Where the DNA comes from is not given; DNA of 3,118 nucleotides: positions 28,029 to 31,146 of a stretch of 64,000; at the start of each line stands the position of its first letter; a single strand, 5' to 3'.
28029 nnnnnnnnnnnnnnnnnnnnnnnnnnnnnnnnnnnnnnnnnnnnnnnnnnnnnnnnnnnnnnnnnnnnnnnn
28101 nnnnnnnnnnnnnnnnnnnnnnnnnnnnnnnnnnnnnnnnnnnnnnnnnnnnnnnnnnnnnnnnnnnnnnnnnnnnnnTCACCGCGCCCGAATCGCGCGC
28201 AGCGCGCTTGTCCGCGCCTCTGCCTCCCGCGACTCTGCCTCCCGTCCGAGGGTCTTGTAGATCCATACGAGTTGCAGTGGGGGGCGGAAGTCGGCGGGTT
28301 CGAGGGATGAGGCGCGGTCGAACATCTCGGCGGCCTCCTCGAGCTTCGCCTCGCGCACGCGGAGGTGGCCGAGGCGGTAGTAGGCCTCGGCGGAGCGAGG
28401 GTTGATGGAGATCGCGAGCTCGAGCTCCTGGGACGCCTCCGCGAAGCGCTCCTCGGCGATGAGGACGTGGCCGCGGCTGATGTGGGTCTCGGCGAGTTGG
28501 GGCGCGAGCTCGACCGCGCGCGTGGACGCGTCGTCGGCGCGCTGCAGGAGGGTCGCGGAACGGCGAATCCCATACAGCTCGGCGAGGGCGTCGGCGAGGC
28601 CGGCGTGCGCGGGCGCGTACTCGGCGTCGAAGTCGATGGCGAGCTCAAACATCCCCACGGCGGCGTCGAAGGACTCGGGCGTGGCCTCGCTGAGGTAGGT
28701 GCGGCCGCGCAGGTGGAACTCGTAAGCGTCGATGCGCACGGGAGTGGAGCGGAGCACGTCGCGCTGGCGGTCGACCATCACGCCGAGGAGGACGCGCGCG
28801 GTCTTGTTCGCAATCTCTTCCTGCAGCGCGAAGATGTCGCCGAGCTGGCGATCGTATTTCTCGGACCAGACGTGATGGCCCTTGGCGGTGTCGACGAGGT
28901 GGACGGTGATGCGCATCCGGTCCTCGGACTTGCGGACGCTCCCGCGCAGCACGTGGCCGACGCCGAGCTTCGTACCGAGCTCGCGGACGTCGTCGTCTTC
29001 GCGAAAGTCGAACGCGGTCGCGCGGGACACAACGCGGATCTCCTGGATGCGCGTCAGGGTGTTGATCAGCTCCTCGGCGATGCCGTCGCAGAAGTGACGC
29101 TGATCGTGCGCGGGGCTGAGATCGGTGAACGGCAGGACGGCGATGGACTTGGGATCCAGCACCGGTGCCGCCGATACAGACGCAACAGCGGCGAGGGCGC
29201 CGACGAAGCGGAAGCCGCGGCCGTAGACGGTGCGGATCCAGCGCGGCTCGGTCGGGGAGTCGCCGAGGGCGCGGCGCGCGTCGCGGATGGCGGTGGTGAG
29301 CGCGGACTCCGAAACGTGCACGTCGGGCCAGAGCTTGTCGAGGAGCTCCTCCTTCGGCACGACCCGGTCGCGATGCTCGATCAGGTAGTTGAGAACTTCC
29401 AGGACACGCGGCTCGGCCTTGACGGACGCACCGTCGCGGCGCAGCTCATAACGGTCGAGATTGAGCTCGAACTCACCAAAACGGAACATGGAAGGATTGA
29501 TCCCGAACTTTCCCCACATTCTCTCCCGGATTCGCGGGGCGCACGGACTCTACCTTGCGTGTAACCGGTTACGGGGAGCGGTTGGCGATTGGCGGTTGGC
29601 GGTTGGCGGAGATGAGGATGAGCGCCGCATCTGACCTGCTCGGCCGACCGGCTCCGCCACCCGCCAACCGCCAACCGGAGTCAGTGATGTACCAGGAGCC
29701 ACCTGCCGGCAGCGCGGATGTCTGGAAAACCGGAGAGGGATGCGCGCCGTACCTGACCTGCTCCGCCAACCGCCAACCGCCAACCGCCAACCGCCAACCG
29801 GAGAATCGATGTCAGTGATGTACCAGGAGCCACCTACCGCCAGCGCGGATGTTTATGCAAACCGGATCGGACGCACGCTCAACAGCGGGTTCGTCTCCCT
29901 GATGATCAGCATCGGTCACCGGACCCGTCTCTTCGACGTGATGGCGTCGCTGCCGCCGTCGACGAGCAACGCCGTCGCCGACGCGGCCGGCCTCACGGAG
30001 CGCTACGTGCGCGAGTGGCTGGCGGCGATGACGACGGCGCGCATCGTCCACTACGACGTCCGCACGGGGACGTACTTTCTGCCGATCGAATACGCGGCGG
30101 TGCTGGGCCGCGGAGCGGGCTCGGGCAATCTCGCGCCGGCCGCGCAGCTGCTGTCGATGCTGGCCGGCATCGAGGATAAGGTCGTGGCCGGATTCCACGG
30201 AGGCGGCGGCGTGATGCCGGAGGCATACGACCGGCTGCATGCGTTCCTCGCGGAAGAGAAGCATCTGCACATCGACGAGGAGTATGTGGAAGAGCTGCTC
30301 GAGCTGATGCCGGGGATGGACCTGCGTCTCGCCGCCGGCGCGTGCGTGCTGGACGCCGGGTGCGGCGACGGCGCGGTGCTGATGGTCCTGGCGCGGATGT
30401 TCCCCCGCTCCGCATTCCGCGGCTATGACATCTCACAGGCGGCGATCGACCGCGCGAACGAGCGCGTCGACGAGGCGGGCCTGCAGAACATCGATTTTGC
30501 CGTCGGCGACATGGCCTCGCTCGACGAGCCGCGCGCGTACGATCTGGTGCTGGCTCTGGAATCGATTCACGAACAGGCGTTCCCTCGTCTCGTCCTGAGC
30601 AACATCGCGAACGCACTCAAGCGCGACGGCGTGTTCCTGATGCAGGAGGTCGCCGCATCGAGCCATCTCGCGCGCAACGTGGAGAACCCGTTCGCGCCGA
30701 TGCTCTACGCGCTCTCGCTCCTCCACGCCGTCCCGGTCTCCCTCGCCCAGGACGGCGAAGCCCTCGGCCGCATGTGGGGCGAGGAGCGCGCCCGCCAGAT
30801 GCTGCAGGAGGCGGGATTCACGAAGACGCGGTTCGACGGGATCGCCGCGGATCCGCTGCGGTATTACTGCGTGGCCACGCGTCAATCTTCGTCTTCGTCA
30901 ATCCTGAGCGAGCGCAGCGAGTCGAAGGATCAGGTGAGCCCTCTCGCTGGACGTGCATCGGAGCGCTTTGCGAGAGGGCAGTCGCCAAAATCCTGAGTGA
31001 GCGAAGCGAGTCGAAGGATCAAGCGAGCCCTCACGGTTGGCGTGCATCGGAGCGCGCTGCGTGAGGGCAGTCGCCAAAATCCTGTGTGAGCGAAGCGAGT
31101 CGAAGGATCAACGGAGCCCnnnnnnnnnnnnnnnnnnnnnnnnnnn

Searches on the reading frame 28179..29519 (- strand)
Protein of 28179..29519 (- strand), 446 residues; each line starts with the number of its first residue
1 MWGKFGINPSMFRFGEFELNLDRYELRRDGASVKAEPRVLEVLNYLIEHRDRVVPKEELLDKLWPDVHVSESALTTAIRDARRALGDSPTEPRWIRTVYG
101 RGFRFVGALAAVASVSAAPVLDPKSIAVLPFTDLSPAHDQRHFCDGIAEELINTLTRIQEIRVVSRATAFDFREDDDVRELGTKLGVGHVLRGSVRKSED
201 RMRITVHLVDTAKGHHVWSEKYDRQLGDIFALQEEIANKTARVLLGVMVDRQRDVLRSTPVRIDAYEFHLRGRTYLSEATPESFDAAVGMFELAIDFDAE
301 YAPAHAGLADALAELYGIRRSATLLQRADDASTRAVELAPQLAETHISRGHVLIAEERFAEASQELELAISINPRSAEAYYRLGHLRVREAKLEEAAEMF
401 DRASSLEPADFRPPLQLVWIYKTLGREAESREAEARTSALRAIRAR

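Call 4: search_protein_families(library=pfam, proteins=[window:28179-29519:-], max_evalue=0.1)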
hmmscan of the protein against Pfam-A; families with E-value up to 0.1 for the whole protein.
window:28179-29519:- (446 aa): 15 families
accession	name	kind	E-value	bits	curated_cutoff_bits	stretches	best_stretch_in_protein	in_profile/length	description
PF00486.34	Trans_reg_C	-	6.3e-17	61.9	26.2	1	32-105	3-77/77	Transcriptional regulatory protein, C terminal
PF13181.12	TPR_8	-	1.6e-10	40.7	25.7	2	377-409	1-33/34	Tetratricopeptide repeat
PF13414.12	TPR_11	-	2.7e-10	40.2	26.8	1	350-386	1-37/42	TPR repeat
PF07719.23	TPR_2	-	1.4e-08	34.6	27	2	377-409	1-33/34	Tetratricopeptide repeat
PF14559.12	TPR_19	-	3.3e-08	34.2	25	1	353-410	1-58/68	Tetratricopeptide repeat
PF00515.34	TPR_1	-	3.7e-07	30.1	27.8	1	377-408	1-32/34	Tetratricopeptide repeat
PF13431.12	TPR_17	-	1.7e-06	28.3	24.4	1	368-396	4-32/34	Tetratricopeptide repeat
PF25063.1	ARM_TT21_C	-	5.4e-05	23.6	35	1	277-406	30-158/209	Tetratricopeptide repeat protein 21 C-terminal ARM domain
PF13428.12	TPR_14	-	0.00075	20.4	23.5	1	345-385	3-43/44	Tetratricopeptide repeat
PF17680.6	FlgO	-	0.0038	17.5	22.6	1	122-214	16-115/130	FlgO protein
PF23914.1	TPR_CcmH_CycH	-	0.0045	17.3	42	1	325-409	66-153/158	Cytochrome c-type biogenesis protein H TPR domain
PF13371.12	TPR_9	-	0.006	17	35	1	352-410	4-62/73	Tetratricopeptide repeat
PF13432.12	TPR_16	-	0.018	15.9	32.7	1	349-403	3-57/65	Tetratricopeptide repeat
PF04052.18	TolB_N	-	0.071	13.7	22.4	0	123-215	12-104/106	TolB amino-terminal domain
PF13176.12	TPR_7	-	0.079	13.5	27.9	0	379-407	1-29/36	Tetratricopeptide repeat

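Call 5: search_protein_families(library=padloc, proteins=[window:28179-29519:-], max_evalue=0.1)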
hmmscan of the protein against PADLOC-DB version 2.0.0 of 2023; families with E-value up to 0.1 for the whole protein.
window:28179-29519:- (446 aa): 0 families

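Call 6: search_protein_families(library=ncbifam, proteins=[window:28179-29519:-], max_evalue=0.1)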
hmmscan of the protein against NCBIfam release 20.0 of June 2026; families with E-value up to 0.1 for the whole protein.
window:28179-29519:- (446 aa): 49 families (the best 25 are shown)
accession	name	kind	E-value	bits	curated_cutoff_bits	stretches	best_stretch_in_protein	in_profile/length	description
NF009037.0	PRK12370.1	equivalog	5.7e-30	104.2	589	1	10-420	12-415/553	HilA/EilA family virulence transcriptional regulator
NF007540.1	PRK10153.1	equivalog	2.9e-24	85.8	400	2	10-109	4-104/516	lysine decarboxylation/transport transcriptional activator CadC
NF040959.1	MamA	equivalog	3.6e-12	46.2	200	1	326-430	88-192/204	magnetosome protein MamA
NF033117.2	vanR_ACDEGLN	exception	2.4e-09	37.1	350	1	18-104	137-224/226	VanR-ABDEGLN family response regulator transcription factor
TIGR02154.1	PhoB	equivalog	2.5e-09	36.8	296.2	1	12-105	132-225/226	phosphate regulon transcriptional regulator PhoB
TIGR02917.1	PEP_TPR_lipo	equivalog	2.2e-08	32.5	312.2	1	270-403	130-253/899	XrtA/PEP-CTERM system TPR-repeat protein PrsT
TIGR04510.1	mod_pep_cyc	subfamily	5.4e-08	31.8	400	1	180-334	309-464/814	putative peptide modification system cyclase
NF040534.1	resp_reg_YycF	equivalog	5.7e-08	32.3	340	1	13-103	134-225/231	response regulator YycF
NF007005.1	PRK09468.1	equivalog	2.1e-07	30.6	331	1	9-106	134-232/237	osmolarity response regulator transcription factor OmpR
NF033120.0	vanR_FM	exception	7.8e-07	29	460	1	10-107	133-231/231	vancomycin resistance response regulator transcription factor, VanR-F/VanR-M family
TIGR02521.1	type_IV_pilW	equivalog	8.1e-07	28.8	154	1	285-433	48-191/234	type IV pilus biogenesis/stability protein PilW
NF040689.1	MtrAB_MtrA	equivalog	9.5e-07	28.4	300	1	11-104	123-217/219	MtrAB system response regulator MtrA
TIGR00990.1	3a0801s09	subfamily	1.2e-06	27.5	757.25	1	280-424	306-446/615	mitochondrial import receptor subunit TOM70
NF008870.1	PRK11906.1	equivalog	2.2e-06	27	800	1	33-133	30-127/458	HilA family transcriptional regulator YgeH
NF005568.0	PRK07239.1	equivalog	2.7e-06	26.6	273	1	20-105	291-371/381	uroporphyrinogen-III synthase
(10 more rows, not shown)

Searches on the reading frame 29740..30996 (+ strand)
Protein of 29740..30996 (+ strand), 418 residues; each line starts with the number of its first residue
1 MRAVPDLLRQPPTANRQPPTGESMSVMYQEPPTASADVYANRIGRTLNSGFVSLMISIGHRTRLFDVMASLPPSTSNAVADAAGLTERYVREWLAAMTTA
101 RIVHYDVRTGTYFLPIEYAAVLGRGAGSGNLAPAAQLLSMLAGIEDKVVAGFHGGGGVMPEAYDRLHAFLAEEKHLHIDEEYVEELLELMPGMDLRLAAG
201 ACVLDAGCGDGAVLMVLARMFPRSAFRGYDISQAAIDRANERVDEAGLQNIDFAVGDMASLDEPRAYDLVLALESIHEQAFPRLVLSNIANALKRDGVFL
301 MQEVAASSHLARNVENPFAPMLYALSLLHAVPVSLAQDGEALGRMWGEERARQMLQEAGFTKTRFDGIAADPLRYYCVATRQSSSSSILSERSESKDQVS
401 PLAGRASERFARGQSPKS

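Call 4: search_protein_families(library=pfam, proteins=[window:29740-30996:+], max_evalue=0.1)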
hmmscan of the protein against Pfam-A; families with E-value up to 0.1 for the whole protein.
window:29740-30996:+ (418 aa): 19 families
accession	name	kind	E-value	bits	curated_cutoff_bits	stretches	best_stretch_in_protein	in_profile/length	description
PF21320.3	HTH_65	-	7.5e-34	116.2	24.1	1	51-124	2-75/75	Rv2258c-like winged HTH domain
PF13847.12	Methyltransf_31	-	1.9e-22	80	27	1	200-359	4-145/145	Methyltransferase domain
PF13649.12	Methyltransf_25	-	8.2e-17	62.1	27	1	203-297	1-97/97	Methyltransferase domain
PF08242.18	Methyltransf_12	-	1.3e-16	61.5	30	1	204-299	1-98/98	Methyltransferase domain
PF13489.12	Methyltransf_23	-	2.7e-16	60.1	27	1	183-362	10-161/164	Methyltransferase domain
PF08241.18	Methyltransf_11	-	4.4e-14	53.3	21.2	1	204-300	1-94/95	Methyltransferase domain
PF05175.20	MTS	-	4.5e-08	33.3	23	1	200-279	32-111/170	Methyltransferase small domain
PF02390.23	Methyltransf_4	-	4.2e-07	30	24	1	202-258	4-60/173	Putative methyltransferase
PF00891.24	Methyltransf_2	-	4.7e-07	29.8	22.3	1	202-314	65-177/210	O-methyltransferase domain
PF02353.26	CMAS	-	1.2e-06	28.5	27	1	195-309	58-172/273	Mycolic acid cyclopropane synthetase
PF01209.24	Ubie_methyltran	-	3.5e-05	23.7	20.1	1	199-366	47-219/233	ubiE/COQ5 methyltransferase family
PF05401.17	NodS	-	6.4e-05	23.3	24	1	187-301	31-144/201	Nodulation protein S (NodS)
PF06325.19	PrmA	-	0.00027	21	22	1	197-300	159-257/296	Ribosomal protein L11 methyltransferase (PrmA)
PF01135.25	PCMT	-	0.00097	19.4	20.3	1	195-258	69-133/210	Protein-L-isoaspartate(D-aspartate) O-methyltransferase (PCMT)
PF07021.18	MetW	-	0.0019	18.3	21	1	198-289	12-98/193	Methionine biosynthesis protein MetW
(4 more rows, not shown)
